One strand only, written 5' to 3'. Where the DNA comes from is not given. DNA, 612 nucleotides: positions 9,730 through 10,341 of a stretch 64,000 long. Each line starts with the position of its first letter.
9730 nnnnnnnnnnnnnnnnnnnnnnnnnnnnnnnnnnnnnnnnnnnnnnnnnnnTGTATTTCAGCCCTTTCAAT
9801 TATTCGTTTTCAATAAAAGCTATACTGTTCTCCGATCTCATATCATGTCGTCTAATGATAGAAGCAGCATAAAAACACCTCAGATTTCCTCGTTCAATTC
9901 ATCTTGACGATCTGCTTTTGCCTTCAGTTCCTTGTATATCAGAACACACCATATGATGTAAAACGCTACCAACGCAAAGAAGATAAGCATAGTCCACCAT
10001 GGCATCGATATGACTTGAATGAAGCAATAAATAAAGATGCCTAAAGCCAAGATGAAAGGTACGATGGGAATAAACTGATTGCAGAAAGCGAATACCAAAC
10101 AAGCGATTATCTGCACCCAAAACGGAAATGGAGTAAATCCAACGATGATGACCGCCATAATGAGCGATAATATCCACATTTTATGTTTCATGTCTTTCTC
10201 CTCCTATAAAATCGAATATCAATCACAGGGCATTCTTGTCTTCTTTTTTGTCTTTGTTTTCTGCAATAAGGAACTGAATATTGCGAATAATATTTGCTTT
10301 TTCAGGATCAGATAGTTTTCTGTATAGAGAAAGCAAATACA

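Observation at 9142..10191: Two AT-rich orphan membrane proteins between integrase and repressor: candidate superinfection-exclusion / prophage defence pair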

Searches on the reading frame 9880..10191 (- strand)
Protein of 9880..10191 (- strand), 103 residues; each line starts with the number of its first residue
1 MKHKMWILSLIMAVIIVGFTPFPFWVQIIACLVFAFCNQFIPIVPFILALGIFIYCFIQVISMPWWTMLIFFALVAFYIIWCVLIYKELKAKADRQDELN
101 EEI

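Call 3: search_protein_families(library=pfam, proteins=[window:9880-10191:-], max_evalue=1)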
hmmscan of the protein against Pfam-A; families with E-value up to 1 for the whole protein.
window:9880-10191:- (103 aa): 2 families
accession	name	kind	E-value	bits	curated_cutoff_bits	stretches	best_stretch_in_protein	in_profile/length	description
PF06305.16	LapA_dom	-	0.041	14.2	28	1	55-93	10-47/64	Lipopolysaccharide assembly protein A domain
PF08285.16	DPM3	-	0.086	13.5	25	1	61-103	38-77/90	Dolichol-phosphate mannosyltransferase subunit 3 (DPM3)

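Call 4: search_protein_families(library=phrogs, proteins=[window:9880-10191:-], max_evalue=1)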
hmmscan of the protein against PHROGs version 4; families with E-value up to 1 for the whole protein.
window:9880-10191:- (103 aa): 2 families
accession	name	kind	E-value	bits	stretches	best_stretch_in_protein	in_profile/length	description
phrog_4802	-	unknown function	0.0018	18.8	1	67-92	13-36/38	-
phrog_1374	-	unknown function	0.04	14.7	1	61-97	42-78/89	-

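Call 5: search_protein_families(library=padloc, proteins=[window:9880-10191:-], max_evalue=1)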
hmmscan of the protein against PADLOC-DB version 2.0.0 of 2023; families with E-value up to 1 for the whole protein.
window:9880-10191:- (103 aa): 0 families

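Call 10: find_homologous_proteins(query=window:9880-10191:-, max_evalue=0.01)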
Query window:9880-10191:- (103 aa): 2 proteins with E <= 0.01 among 3 candidates.
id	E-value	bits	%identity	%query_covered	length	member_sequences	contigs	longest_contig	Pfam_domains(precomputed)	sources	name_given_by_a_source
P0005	4.3e-59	216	98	100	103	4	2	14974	-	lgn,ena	-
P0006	3.1e-38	148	73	92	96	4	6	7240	-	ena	-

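Call 13: find_encoding_contigs(protein=P0006, flank=8000, max_places=6)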
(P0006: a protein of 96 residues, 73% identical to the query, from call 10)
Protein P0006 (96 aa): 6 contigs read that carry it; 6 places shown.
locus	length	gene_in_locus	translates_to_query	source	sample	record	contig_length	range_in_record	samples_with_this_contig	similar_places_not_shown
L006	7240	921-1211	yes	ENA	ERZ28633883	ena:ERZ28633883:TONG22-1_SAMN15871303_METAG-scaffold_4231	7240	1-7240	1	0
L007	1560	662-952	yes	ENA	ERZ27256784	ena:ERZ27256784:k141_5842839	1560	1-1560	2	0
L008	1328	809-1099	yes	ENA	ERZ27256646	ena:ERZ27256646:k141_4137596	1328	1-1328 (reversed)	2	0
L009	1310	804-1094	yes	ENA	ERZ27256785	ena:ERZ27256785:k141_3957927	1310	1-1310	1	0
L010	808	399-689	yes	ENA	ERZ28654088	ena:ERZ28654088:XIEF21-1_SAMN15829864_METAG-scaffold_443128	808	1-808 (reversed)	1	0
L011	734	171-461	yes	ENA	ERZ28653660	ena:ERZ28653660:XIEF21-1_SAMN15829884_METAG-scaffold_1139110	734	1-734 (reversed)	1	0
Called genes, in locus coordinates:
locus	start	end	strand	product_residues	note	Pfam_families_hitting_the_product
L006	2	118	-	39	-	?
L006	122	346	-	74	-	PF12844:HTH_19, PF01381:HTH_3, PF13443:HTH_26, PF13413:HTH_25 (weak), PF13560:HTH_31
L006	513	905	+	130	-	PF12844:HTH_19 (weak), PF13560:HTH_31 (weak), PF01381:HTH_3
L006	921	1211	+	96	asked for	-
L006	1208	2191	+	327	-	PF14657:Arm-DNA-bind_4, PF14659:Phage_int_SAM_3 (faint), PF22022:Phage_int_M (weak), PF00589:Phage_integrase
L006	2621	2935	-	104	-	-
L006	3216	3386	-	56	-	-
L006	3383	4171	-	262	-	PF00149:Metallophos (weak)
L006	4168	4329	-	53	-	-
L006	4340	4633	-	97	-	-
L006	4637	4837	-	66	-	PF16945:Phage_r1t_holin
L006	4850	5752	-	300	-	PF00877:NLPC_P60, PF00404:Dockerin_1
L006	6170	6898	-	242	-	-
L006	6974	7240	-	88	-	?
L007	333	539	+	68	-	-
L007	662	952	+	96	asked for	-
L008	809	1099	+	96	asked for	-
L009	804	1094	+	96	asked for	-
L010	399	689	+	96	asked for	-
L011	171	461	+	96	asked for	-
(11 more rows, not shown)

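Call 22: find_encoding_contigs(protein=P0005, flank=8000, max_places=4)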
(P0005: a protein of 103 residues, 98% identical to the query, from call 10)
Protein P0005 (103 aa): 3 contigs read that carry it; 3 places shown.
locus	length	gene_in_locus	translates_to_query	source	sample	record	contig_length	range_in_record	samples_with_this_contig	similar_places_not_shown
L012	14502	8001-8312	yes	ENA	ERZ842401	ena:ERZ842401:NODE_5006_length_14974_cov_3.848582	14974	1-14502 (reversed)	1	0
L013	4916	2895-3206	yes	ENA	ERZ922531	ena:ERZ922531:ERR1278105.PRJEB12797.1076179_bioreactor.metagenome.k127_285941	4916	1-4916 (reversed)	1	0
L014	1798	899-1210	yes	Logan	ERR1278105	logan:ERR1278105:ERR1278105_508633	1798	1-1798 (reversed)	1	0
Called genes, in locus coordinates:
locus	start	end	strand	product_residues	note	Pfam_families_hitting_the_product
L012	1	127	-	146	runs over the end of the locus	-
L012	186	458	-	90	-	-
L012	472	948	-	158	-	-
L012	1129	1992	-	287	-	-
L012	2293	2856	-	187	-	-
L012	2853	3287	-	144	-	-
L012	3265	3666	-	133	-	-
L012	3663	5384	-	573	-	PF00145:DNA_methylase (weak)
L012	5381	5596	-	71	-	-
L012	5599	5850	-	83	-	-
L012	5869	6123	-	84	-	-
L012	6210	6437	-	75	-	-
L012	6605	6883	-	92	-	-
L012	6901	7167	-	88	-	-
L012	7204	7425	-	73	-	PF12844:HTH_19 (weak), PF01381:HTH_3 (weak), PF13443:HTH_26 (weak)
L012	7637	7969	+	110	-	-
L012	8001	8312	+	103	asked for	-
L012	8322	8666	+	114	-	-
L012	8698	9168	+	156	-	-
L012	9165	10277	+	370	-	PF00589:Phage_integrase (weak)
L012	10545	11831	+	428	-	PF00365:PFK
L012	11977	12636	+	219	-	PF00072:Response_reg, PF00486:Trans_reg_C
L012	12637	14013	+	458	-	PF00672:HAMP, PF00512:HisKA, PF02518:HATPase_c, PF13589:HATPase_c_3 (weak)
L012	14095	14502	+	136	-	?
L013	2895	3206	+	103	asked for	-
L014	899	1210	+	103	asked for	-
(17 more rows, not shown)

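Call 31: find_homologous_proteins(query=A3, max_evalue=0.01)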
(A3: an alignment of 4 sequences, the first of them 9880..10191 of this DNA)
Query A3 (4 sequences) (103 aa, profile of the alignment): 7 proteins with E <= 0.01 among 91 candidates.
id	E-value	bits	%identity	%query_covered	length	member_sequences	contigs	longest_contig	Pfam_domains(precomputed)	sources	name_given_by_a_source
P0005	2.4e-50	187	98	100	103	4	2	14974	-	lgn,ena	-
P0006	1.3e-43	165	73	92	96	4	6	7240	-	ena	-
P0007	4.1e-41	157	66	94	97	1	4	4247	-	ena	-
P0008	2.8e-39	151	38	85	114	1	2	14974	-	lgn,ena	-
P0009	3.5e-34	135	59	94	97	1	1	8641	-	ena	-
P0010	5.9e-34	134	67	82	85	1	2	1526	-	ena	-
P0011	2.2e-33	132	61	94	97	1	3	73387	-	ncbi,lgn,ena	-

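Call 33: find_encoding_contigs(protein=P0011, flank=7000, max_places=3)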
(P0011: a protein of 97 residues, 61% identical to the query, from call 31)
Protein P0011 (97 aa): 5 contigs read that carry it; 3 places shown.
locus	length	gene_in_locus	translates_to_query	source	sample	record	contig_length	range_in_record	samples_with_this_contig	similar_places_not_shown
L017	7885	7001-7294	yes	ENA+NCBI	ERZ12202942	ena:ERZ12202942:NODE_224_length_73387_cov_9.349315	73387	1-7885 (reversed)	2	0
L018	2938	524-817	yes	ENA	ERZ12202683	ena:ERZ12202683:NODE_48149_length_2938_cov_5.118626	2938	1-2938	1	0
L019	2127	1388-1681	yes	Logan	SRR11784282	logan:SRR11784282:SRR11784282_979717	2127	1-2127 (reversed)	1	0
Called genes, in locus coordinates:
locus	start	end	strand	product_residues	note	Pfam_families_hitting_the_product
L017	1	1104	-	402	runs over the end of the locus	PF01545:Cation_efflux, PF16916:ZT_dimer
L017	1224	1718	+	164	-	PF24961:NfeD_membrane (weak), PF01957:NfeD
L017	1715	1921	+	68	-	-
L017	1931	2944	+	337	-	PF12127:FloA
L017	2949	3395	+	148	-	PF27722:YqfB (weak)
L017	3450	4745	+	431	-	-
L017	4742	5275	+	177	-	PF02417:Chromate_transp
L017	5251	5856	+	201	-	PF02417:Chromate_transp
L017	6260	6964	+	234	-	-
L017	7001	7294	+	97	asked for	-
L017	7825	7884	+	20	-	?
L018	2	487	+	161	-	?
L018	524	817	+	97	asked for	-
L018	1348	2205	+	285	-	-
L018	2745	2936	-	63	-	?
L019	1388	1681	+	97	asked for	-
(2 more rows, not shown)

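Call 34: find_encoding_contigs(protein=P0009, flank=7000, max_places=3)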
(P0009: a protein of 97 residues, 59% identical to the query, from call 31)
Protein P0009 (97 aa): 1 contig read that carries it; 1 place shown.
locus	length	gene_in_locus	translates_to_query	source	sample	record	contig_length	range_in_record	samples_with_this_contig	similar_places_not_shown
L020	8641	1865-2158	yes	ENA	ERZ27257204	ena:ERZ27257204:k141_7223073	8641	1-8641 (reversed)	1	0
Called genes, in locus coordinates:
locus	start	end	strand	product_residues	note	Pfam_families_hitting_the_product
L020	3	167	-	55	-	?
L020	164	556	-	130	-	-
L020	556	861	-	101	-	-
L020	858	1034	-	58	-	-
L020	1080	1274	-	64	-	PF12844:HTH_19, PF13560:HTH_31, PF13443:HTH_26, PF01381:HTH_3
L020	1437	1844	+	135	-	PF12844:HTH_19 (weak), PF13560:HTH_31, PF01381:HTH_3, PF13443:HTH_26 (weak)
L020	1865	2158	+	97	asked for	-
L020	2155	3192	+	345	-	PF14657:Arm-DNA-bind_4, PF14659:Phage_int_SAM_3 (faint), PF22022:Phage_int_M (weak), PF00589:Phage_integrase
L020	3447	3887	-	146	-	-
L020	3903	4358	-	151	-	-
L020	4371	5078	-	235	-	-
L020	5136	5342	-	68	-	-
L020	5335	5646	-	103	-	-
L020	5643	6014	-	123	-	-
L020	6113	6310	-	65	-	PF08281:Sigma70_r4_2 (weak)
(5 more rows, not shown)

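Call 35: find_encoding_contigs(protein=P0007, flank=7000, max_places=4)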
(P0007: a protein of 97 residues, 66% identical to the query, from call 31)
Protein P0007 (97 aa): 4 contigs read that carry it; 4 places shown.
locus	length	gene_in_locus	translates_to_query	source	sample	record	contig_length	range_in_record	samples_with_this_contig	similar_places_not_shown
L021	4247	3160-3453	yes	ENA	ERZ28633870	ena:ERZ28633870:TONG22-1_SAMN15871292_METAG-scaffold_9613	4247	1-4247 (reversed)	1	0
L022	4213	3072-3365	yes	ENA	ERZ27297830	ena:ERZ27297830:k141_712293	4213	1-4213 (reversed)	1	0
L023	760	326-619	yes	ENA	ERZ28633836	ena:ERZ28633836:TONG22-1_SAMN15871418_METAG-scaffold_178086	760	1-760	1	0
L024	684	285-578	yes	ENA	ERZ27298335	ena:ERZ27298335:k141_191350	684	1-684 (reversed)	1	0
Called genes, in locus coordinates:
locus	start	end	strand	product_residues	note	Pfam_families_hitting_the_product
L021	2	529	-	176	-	?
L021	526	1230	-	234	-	-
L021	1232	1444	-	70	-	PF14090:HTH_39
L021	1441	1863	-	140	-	-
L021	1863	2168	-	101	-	-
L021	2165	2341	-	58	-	-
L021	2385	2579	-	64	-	PF12844:HTH_19, PF13560:HTH_31, PF13443:HTH_26, PF01381:HTH_3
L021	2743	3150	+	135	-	PF12844:HTH_19 (weak), PF13560:HTH_31, PF01381:HTH_3, PF13443:HTH_26 (faint)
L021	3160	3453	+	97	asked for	-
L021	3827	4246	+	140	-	?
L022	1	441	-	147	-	?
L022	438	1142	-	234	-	-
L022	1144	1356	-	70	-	PF14090:HTH_39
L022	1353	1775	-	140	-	-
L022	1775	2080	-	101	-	-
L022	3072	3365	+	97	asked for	-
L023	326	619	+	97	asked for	-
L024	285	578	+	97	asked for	-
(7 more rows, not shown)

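Call 45: find_related_loci(query=A5, collection=viral_contigs, flank=6000)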
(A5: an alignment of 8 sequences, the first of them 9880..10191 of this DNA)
Query A5 (103 aa) in viral_contigs; peptide patterns used: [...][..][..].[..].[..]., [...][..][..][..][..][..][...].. (x = any residue, [..] = any of these).
234 stretches matched a pattern, but none encodes a relative of the query by tblastn (E <= 1e-3).

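Call 47: find_related_loci(query=A5, collection=genome_contigs, flank=8000)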
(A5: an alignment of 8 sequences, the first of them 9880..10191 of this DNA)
Query A5 (103 aa) in genome_contigs; peptide patterns used: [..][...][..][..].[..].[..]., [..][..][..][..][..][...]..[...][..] (x = any residue, [..] = any of these).
206 stretches matched a pattern, but none encodes a relative of the query by tblastn (E <= 1e-3).

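Call 48: search_dna_similar(query=window:9880-10191:-, collection=phages, mode=protein, max_evalue=0.01)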
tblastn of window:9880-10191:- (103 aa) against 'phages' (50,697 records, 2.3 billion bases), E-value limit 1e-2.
No match.

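Call 56: predict_structure(alignment_id=A5)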
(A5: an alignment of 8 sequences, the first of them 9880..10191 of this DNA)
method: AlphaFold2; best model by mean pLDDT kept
length: 103 residues; sequences in the alignment: 8
mean_pLDDT: 68.4   pTM: 0.46
mean pLDDT of the five models: 68.4, 68.0, 66.4, 65.0, 61.8
residues with pLDDT >= 90: 0; 70-90: 46; 50-70: 56; < 50: 1
segments of 3 or more residues with pLDDT < 50: none
pLDDT, mean of each block of 10 residues (from residue 1): 58 65 66 67 66 71 71 74 74 72 66
secondary structure, 60 per line:
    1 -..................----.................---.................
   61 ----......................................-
elements in order: H2-19 H24-40 H44-60 H65-102

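Call 65: fold_search(model_id=the predicted structure, library=viral)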
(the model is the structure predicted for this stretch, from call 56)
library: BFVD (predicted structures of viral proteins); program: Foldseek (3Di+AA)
matches with E <= 10: 7; with E <= 0.001: 0
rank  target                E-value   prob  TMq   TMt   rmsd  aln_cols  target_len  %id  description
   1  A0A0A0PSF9            6.1e+00  0.06  0.32  0.27  22.5       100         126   21  Transmembrane region domain-containing protein [Escherichia phage HY01]
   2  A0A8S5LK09            6.8e+00  0.10  0.44  0.40   5.2        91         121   21  Uncharacterized protein [Siphoviridae sp. ctomJ2]
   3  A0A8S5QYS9            6.8e+00  0.04  0.25  0.25  13.5       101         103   14  Uncharacterized protein [Siphoviridae sp. ctg6Y13]
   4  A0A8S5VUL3            7.3e+00  0.05  0.33  0.17  18.4       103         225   16  Uncharacterized protein [Tectiviridae sp.]
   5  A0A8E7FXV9            7.7e+00  0.08  0.37  0.37  14.6       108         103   19  (no name in the UniProt tables at hand)
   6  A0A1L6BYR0            8.7e+00  0.06  0.37  0.24  14.1        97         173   12  Membrane protein [Mycobacterium phage MrMagoo]
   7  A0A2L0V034            9.2e+00  0.03  0.27  0.26  11.2        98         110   14  Uncharacterized protein [Agrobacterium phage Atu_ph07]

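Call 70: search_protein_families(library=ncbifam, proteins=[window:9880-10191:-, P0008, L012:8698-9168:+], max_evalue=0.1)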
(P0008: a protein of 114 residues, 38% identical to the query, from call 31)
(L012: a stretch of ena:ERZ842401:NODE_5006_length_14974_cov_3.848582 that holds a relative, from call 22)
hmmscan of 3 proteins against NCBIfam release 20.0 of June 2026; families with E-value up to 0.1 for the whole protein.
window:9880-10191:- (103 aa): 0 families

P0008 (114 aa): 0 families

L012:8698-9168:+ (156 aa): 1 family
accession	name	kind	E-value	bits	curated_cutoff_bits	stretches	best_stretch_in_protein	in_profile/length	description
NF033223.2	YHYH_alt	domain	7.4e-11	42.2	30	1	20-41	4-25/25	YHYH domain-containing protein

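Call 72: search_solved_structures(query=A5, max_evalue=1)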
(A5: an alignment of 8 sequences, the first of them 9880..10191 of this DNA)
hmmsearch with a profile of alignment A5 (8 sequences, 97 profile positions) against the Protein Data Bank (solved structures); distinct sequences matched with E-value up to 1: 0.

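Call 73: search_protein_families(library=pfam, proteins=[P0008, P0011, L012:8698-9168:+], max_evalue=0.1)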
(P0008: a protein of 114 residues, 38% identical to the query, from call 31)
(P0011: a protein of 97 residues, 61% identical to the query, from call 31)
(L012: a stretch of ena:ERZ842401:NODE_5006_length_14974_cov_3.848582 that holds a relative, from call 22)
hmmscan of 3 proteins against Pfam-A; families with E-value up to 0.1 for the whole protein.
P0008 (114 aa): 0 families

P0011 (97 aa): 0 families

L012:8698-9168:+ (156 aa): 0 families

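Call 81: list_cluster_members(proteins=[P0001, window:9880-10191:-, P0003, P0011, P0012, window:8020-9132:-, window:10223-10555:-])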
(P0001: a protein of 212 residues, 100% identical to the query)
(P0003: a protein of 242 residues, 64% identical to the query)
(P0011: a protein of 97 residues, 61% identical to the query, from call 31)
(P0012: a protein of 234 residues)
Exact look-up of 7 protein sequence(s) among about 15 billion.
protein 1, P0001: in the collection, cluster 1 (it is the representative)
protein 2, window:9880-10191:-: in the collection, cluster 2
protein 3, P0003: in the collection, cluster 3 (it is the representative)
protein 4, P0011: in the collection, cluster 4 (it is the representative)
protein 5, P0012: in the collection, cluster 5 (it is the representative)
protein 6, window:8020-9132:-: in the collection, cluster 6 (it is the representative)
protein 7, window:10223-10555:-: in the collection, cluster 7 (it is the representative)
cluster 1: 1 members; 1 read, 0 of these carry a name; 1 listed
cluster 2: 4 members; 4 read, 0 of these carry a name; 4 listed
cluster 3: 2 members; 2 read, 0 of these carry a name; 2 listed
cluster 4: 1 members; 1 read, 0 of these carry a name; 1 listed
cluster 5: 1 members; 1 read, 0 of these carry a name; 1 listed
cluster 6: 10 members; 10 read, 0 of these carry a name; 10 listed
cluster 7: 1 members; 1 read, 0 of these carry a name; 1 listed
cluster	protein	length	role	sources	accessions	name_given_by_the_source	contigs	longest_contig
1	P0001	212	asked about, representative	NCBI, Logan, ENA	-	-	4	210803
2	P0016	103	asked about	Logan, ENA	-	-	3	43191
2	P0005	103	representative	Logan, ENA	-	-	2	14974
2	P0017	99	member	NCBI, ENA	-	-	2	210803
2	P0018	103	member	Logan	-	-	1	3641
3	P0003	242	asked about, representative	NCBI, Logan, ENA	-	-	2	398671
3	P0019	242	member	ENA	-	-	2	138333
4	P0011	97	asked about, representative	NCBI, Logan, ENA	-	-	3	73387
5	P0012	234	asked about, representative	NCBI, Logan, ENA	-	-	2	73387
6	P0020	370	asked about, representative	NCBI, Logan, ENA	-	-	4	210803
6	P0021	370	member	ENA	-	-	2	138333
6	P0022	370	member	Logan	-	-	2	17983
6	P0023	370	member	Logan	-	-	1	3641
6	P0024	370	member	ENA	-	-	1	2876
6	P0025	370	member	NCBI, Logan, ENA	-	-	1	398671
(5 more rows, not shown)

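Call 82: find_related_loci(query=A5, collection=metagenome_contigs, flank=6000)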
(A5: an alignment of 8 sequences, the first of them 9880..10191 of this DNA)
Query A5 (103 aa) in metagenome_contigs; peptide patterns used: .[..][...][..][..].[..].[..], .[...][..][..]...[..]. (x = any residue, [..] = any of these).
339 stretches matched a pattern; 1 encode a relative of the query (tblastn E <= 1e-3); 1 distinct loci.
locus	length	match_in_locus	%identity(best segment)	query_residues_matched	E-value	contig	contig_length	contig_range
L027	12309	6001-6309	98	1-103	1e-64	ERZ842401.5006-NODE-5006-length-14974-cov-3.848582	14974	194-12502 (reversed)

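Call 117: search_protein_families(library=pfam, proteins=[L032:671-1114:+, L031:2782-3177:+, L032:1146-1604:+], max_evalue=0.01)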
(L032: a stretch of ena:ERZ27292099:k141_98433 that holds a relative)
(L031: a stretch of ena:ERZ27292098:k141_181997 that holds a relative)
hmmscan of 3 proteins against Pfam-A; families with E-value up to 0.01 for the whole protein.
L032:671-1114:+ (147 aa): 1 family
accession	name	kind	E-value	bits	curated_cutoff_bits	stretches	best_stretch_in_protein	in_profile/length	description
PF09811.14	Yae1_N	-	3.2e-05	24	27.5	2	95-131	1-37/39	Essential protein Yae1, N terminal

L031:2782-3177:+ (131 aa): 0 families

L032:1146-1604:+ (152 aa): 0 families

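Call 119: search_protein_families(library=phrogs, alignment_id=A5, max_evalue=1)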
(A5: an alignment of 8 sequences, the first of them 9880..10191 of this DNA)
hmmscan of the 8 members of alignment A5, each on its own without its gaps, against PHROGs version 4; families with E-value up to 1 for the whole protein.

A. member 1, window:9880-10191:- (103 aa): 2 families
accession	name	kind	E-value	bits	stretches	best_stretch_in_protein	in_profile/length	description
phrog_4802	-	unknown function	0.0018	18.8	1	67-92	13-36/38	-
phrog_1374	-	unknown function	0.04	14.7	1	61-97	42-78/89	-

B. families by the number of members that match (of 8 scanned): 3 families
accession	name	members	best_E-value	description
phrog_4802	-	2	0.0018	-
phrog_1374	-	2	0.04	-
phrog_5315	-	1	0.85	-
